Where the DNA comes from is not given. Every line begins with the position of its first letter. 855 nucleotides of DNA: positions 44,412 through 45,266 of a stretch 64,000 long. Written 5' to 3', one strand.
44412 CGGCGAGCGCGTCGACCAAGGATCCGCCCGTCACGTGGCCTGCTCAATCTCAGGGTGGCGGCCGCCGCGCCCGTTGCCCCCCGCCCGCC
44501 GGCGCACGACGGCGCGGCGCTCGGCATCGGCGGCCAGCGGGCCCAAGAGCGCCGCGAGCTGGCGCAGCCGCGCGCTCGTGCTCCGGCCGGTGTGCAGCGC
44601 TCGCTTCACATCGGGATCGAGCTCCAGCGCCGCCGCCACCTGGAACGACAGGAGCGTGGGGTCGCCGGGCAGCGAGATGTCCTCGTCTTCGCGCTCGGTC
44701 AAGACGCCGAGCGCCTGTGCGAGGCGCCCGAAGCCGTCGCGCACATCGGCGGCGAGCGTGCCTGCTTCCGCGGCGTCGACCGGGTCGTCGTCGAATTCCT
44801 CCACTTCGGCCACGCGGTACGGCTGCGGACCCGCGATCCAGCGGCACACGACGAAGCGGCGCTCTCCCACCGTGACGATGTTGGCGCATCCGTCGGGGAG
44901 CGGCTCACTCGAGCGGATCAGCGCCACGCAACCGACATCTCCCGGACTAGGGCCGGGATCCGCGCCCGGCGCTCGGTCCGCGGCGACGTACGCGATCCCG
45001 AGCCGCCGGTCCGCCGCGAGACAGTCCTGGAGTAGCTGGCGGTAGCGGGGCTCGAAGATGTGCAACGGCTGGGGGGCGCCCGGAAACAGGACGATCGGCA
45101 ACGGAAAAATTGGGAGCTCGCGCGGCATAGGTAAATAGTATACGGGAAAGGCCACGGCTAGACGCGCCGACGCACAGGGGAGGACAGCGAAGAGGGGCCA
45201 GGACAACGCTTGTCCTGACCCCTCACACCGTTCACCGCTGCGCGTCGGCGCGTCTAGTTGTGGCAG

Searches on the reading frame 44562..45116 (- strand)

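Call 69: search_protein_families(library=pfam, proteins=[window:44562-45116:-], max_evalue=0.001)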
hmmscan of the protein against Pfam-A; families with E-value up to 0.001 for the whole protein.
window:44562-45116:- (185 aa): 1 family
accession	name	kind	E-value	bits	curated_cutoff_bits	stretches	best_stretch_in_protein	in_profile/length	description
PF02190.22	LON_substr_bdg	-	1.6e-26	93.9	28.7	1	1-184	2-191/200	ATP-dependent protease La (LON) substrate-binding domain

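Call 90: search_protein_families(library=padloc, proteins=[window:44562-45116:-], max_evalue=0.001)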
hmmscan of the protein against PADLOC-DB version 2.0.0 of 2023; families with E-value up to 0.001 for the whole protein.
window:44562-45116:- (185 aa): 0 families
